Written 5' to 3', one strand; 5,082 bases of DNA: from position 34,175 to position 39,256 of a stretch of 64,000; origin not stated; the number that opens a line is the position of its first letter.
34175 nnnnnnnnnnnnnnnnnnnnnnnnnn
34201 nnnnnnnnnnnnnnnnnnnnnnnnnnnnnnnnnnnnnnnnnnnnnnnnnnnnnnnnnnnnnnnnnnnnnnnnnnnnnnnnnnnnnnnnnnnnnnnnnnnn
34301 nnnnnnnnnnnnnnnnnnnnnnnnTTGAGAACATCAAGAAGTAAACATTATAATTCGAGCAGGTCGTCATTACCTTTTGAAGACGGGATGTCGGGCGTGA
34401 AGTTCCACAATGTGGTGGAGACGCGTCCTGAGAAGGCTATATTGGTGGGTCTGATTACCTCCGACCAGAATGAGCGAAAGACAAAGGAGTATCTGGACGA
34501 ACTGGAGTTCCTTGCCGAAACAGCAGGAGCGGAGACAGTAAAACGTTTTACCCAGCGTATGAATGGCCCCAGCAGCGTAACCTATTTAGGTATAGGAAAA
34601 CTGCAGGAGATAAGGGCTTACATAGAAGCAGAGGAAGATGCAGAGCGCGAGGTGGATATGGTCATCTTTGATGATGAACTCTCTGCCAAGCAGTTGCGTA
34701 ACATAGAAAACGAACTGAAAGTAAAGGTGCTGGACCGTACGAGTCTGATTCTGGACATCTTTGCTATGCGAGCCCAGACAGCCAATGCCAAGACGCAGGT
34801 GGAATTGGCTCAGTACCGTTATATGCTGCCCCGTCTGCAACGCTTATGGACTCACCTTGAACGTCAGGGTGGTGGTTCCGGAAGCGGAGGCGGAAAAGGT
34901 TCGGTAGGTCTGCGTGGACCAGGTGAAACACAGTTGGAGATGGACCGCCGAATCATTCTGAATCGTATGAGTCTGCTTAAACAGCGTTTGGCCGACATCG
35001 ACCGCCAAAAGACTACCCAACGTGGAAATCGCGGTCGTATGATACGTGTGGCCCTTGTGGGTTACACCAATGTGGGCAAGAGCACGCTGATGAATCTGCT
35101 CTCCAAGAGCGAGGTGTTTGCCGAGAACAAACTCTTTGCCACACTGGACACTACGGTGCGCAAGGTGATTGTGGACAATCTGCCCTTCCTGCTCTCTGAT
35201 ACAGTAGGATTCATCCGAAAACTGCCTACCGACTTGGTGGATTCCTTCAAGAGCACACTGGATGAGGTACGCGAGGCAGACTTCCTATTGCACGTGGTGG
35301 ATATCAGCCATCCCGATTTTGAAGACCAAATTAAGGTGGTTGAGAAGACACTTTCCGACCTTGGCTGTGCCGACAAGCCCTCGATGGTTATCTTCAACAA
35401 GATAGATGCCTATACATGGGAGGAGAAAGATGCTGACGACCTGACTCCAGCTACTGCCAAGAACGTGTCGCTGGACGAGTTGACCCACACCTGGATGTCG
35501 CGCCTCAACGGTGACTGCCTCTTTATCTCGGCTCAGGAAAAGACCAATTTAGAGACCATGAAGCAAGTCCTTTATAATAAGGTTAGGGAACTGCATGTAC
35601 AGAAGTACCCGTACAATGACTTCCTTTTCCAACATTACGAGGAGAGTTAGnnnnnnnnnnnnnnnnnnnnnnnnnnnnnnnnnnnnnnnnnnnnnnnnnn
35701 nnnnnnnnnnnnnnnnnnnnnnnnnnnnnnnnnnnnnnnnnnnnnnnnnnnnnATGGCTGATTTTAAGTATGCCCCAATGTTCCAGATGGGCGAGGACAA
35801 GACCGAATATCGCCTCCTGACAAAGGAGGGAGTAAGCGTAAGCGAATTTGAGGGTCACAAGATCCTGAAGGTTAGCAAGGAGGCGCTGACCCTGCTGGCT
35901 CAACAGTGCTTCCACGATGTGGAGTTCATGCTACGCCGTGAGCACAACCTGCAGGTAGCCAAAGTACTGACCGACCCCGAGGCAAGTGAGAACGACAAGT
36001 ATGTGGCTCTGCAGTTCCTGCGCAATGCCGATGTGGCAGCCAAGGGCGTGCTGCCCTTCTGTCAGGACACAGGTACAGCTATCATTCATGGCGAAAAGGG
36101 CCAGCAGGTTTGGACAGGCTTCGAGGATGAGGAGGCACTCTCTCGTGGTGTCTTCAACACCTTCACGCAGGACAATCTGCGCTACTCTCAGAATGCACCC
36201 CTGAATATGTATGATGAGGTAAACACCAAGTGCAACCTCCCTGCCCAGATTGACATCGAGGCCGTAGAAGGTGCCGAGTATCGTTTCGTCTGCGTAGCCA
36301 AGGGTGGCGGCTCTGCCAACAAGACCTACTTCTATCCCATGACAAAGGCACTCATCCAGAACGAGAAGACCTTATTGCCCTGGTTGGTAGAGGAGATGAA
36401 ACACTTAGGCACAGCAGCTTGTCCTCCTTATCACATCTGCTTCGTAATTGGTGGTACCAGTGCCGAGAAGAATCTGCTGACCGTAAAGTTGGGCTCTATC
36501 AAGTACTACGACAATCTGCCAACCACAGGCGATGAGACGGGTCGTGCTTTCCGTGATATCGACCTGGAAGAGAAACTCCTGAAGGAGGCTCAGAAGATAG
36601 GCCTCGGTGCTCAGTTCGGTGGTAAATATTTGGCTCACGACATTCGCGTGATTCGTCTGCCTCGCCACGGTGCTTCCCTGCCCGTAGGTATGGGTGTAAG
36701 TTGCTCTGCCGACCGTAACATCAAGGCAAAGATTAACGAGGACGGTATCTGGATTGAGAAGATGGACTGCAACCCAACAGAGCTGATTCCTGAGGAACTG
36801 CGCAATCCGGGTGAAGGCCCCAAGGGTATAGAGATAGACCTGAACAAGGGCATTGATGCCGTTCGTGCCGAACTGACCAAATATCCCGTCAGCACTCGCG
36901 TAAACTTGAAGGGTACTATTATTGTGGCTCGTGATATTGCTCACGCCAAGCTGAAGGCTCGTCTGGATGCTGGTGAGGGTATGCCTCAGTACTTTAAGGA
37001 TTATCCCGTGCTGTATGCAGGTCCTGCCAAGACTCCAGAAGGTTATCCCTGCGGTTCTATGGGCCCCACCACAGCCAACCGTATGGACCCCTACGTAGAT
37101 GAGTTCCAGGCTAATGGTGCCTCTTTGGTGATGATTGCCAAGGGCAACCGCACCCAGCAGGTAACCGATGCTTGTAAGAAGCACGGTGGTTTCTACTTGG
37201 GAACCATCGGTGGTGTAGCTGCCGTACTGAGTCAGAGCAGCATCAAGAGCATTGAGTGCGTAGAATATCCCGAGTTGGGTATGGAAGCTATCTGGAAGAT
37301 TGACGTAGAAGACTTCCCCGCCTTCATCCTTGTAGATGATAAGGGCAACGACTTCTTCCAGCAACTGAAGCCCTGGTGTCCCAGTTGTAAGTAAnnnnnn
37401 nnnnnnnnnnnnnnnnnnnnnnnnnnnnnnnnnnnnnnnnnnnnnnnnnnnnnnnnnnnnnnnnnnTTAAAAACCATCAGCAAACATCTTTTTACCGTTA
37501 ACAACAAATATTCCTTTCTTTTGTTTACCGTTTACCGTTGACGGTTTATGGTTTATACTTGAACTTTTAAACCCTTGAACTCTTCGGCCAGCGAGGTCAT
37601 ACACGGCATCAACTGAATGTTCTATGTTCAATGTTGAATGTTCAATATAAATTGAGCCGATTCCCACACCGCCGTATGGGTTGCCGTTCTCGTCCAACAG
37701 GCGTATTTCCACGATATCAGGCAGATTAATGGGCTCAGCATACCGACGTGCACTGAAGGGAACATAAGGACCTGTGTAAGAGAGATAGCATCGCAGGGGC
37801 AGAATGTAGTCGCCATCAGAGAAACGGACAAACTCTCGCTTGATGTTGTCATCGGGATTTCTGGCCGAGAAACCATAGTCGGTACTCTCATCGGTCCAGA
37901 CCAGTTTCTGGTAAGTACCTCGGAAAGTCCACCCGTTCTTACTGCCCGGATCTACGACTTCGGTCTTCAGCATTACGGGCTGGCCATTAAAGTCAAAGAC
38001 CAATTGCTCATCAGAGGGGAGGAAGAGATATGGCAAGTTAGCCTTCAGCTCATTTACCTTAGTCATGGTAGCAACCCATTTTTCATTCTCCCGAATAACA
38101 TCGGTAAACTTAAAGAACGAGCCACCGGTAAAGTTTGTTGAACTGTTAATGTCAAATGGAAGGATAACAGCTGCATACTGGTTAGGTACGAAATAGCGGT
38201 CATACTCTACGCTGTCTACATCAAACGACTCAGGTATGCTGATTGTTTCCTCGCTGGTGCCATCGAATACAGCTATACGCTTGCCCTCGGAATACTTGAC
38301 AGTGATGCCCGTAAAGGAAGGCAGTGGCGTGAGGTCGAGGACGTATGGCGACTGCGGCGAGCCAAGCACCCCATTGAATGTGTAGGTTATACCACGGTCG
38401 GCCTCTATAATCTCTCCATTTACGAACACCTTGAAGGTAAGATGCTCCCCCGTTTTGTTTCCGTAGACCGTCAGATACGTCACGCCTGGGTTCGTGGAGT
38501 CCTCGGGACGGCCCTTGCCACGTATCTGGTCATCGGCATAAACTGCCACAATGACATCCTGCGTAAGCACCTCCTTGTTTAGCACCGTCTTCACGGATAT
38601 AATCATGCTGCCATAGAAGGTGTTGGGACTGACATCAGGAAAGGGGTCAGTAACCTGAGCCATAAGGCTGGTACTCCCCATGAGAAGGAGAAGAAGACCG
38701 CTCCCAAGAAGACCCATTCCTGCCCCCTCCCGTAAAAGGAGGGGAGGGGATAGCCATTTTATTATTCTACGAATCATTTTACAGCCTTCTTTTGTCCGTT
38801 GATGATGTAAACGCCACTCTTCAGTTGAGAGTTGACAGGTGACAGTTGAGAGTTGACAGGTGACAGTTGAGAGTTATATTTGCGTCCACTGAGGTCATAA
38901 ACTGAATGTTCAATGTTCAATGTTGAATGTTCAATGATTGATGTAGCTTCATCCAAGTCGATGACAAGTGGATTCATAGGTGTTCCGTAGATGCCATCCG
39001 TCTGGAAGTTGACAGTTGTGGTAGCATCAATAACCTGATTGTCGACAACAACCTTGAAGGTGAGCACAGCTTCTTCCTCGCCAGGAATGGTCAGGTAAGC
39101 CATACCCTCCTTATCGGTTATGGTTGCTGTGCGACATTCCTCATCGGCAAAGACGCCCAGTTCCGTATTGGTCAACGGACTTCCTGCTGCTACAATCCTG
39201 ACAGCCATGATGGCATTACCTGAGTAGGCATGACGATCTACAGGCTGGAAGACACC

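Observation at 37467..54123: Candidate surface-protein locus: a 3153-aa LamG-rich T9SS protein with a coupled partner, an ASST-like lipoprotein, a C1 peptidase, a membrane AraC regulator and a CotH-like T9SS protein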

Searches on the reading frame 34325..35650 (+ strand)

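Call 6: search_protein_families(library=ncbifam, proteins=[window:34325-35650:+], max_evalue=0.01)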
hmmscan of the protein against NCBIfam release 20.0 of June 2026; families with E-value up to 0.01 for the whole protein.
window:34325-35650:+ (441 aa): 22 families
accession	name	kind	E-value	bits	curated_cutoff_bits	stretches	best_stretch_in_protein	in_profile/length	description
TIGR03156.1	GTP_HflX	equivalog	2.6e-123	411.4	216.75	1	37-416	1-347/351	GTPase HflX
NF008280.0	PRK11058.1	equivalog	2.9e-89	299.8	441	1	36-364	9-323/426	ribosome rescue GTPase HflX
TIGR03594.1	GTPase_EngA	equivalog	9.9e-17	61.1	306.7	1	216-417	151-343/432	ribosome biogenesis GTPase Der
NF000908.1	PRK00089.1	equivalog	3.8e-15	55.9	237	1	240-429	4-175/291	GTPase Era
NF008956.1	PRK12299.1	equivalog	1.6e-13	50.4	300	1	241-420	160-325/327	GTPase ObgE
TIGR00450.1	mnmE_trmE_thdF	equivalog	2.6e-13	49.9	252.6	1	206-396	177-365/446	tRNA uridine-5-carboxymethylaminomethyl(34) synthesis GTPase MnmE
NF003661.0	PRK05291.1-3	equivalog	3.2e-12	46.6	380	1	213-419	191-369/448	tRNA uridine-5-carboxymethylaminomethyl(34) synthesis GTPase MnmE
TIGR02729.1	Obg_CgtA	equivalog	8.7e-12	44.7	280.25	1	241-380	159-301/329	Obg family GTPase CgtA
NF008955.0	PRK12297.1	equivalog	2.3e-11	43.3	406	1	241-427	161-335/429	GTPase ObgE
NF007071.0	PRK09518.1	equivalog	8.5e-11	41.1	953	1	228-373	433-576/706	bifunctional cytidylate kinase/GTPase Der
TIGR00231.1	small_GTP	domain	1.5e-10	41.1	42.5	1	239-371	3-134/164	GTP-binding protein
TIGR00436.1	era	equivalog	4.9e-10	39.2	116.25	1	240-429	1-171/270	GTPase Era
TIGR03918.1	GTP_HydF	equivalog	1.1e-09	37.6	325.55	1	236-408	4-173/392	[FeFe] hydrogenase H-cluster maturation GTPase HydF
NF002828.0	PRK03003.1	equivalog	2.3e-09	36.4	631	1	218-416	193-379/477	ribosome biogenesis GTPase Der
TIGR03596.1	GTPase_YlqF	equivalog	1.6e-08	34.3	208.2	1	217-266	96-145/276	ribosome biogenesis GTPase YlqF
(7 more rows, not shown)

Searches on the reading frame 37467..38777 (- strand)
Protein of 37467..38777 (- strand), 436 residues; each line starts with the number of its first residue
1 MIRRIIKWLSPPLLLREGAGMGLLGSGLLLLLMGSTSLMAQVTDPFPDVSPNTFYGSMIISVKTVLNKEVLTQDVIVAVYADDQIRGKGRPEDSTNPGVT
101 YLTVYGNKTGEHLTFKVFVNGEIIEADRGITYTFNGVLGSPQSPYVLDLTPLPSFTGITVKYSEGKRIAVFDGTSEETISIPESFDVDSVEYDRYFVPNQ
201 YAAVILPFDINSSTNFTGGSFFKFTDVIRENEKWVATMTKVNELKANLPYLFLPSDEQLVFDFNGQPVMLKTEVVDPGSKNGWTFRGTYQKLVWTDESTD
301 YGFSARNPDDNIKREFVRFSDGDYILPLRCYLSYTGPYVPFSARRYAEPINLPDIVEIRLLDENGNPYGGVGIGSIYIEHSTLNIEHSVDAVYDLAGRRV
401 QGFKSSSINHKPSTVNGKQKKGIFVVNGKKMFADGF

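Call 5: search_protein_families(library=pfam, proteins=[window:37467-38777:-], max_evalue=0.01)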
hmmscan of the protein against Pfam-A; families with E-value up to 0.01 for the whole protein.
window:37467-38777:- (436 aa): 0 families

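Call 6: search_protein_families(library=ncbifam, proteins=[window:37467-38777:-], max_evalue=0.01)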
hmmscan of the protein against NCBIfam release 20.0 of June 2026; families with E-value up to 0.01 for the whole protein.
window:37467-38777:- (436 aa): 0 families

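Call 31: find_homologous_proteins(query=window:37467-38777:-, max_evalue=0.001)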
Query window:37467-38777:- (436 aa): 42 proteins with E <= 0.001 among 5755 candidates.
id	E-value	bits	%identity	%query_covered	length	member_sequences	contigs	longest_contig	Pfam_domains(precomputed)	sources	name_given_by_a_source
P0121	2.1e-279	944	100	95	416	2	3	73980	-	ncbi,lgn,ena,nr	ncbi:MAG: hypothetical protein IJR69_05035 [Bacteroidaceae bacterium]|nr:hypothetical protein [Bacte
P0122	1.1e-270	916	94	100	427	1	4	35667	-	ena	-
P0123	3.3e-246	835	97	87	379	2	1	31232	-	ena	-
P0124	1.4e-237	807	85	100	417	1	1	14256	-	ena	-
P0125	2.3e-189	648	72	94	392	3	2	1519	-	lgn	-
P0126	1.6e-179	615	68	99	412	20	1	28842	-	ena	-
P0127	2.3e-169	582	91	65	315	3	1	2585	-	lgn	-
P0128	1.7e-125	437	50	92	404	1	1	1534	-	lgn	-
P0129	8.1e-123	428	50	93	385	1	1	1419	-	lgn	-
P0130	5.6e-119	416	55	75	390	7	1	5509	-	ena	-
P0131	7.1e-119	415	52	89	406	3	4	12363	-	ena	-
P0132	6.8e-116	406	54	77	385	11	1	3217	-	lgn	-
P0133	5.5e-112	393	47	84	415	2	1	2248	-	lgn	-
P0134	4.7e-109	383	49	82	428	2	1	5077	-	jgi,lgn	jgi:type 1 fimbria pilin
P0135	1.4e-104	368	47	82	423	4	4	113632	-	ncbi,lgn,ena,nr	ncbi:MAG: hypothetical protein J5545_00630 [Bacteroidaceae bacterium]|nr:hypothetical protein [Bacte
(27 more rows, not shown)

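Call 92: search_protein_families(library=padloc, proteins=[window:37467-38777:-], max_evalue=0.01)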
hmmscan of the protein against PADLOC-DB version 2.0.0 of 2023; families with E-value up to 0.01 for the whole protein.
window:37467-38777:- (436 aa): 0 families

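Call 104: search_solved_structures(query=A4, max_evalue=10)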
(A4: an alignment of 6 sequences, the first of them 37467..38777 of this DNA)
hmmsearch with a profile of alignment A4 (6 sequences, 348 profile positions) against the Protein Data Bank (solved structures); distinct sequences matched with E-value up to 10: 7.
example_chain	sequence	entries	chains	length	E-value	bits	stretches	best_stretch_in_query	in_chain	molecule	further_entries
3f85_A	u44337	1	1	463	0.0013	21.2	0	198-262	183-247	homo trimeric fusion of CFA/I fimbrial subunits B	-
3f84_A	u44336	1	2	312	0.017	17.4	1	198-262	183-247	CFA/I fimbrial subunit B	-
4kca_A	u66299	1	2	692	0.085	15.2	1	319-345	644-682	Endo-1,5-alpha-L-arabinanase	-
8idv_B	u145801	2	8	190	0.25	13.6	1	140-227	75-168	Cell filamentation protein Fic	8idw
3lom_A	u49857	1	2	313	0.48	12.7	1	56-94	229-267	Geranyltranstransferase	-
7xpm_A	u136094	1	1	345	0.72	12.1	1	259-334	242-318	A64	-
7okr_AAA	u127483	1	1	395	1.2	11.3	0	144-197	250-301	Chitinase B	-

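Call 105: search_protein_families(library=pfam, alignment_id=A4, max_evalue=1)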
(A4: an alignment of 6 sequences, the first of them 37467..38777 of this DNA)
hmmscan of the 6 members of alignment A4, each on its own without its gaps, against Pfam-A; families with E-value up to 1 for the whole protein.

A. member 1, window:37467-38777:- (436 aa): 0 families

B. families by the number of members that match (of 6 scanned): 5 families
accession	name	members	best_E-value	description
PF00404.24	Dockerin_1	2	5.4e-12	Dockerin type I domain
PF21464.2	flgE_D3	1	0.027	Flagellar hook protein FlgE, D3 domain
PF00036.39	EF-hand_1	1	0.034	EF hand domain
PF13202.12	EF-hand_5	1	0.15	EF hand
PF09855.14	Zn_ribbon_13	1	0.28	Nucleic-acid-binding protein containing Zn-ribbon domain (DUF2082)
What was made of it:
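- Tried and rejected: The partner profile against the PDB and Pfam gave nothing significant (calls 104, 105).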

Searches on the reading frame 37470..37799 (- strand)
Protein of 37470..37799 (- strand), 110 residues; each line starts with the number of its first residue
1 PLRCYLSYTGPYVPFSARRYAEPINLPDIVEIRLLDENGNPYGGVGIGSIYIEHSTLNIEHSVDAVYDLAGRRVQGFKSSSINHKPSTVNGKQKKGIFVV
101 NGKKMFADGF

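Call 32: search_protein_families(library=pfam, proteins=[window:37470-37799:-], max_evalue=10)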
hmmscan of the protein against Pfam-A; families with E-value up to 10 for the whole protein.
window:37470-37799:- (110 aa): 0 families

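Call 33: search_protein_families(library=ncbifam, proteins=[window:37470-37799:-], max_evalue=10)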
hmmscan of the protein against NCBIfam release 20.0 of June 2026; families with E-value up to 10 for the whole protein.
window:37470-37799:- (110 aa): 0 families

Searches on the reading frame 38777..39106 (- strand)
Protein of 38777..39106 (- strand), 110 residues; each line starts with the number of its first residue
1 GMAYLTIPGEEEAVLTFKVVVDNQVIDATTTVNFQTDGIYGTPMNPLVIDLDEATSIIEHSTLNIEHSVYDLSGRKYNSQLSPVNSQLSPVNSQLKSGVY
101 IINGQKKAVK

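Call 32: search_protein_families(library=pfam, proteins=[window:38777-39106:-], max_evalue=10)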
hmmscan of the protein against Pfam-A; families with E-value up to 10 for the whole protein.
window:38777-39106:- (110 aa): 1 family
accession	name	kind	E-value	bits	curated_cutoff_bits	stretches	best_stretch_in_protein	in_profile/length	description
PF18962.6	Por_Secre_tail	-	0.0092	16.7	27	1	61-107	18-65/75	Secretion system C-terminal sorting domain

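Call 33: search_protein_families(library=ncbifam, proteins=[window:38777-39106:-], max_evalue=10)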
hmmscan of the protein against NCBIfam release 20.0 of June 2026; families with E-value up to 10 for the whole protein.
window:38777-39106:- (110 aa): 3 families
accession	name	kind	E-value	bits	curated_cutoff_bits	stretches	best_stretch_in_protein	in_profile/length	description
TIGR04183.1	Por_Secre_tail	domain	7.4e-05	22.6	23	1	56-103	12-57/72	T9SS type A sorting domain-containing protein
NF038113.1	T9SSA_dep_M36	equivalog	0.0035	15.5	885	1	30-107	786-858/869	T9SS-dependent M36 family metallopeptidase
NF033708.1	T9SS_Cterm_ChiA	domain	0.017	15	40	1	68-102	5-39/55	T9SS sorting signal type C domain-containing protein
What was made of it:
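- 38777..38950 (-): C-terminal T9SS sorting signal of the giant (aa ~3096-3153). It is of the short-CTD type, with loops lengthened by heptamer-repeat-coded sequence. TIGR04183 22.6 bits against a cutoff of 23 (call 33).
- On T9SS cargo protein (type A / short CTD): Giant: TIGR04183 22.6 bits against a cutoff of 23; PF18962 16.7 against 27 (calls 32, 33).
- Checked: The shared C-terminal signal reaches an HMM only for the giant (TIGR04183 22.6 bits against a cutoff of 23; call 33).
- TIGR04183 at 22.6 bits against a cutoff of 23 (call 33). The tails of the partner and of CotH reach no T9SS HMM (calls 32, 33).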
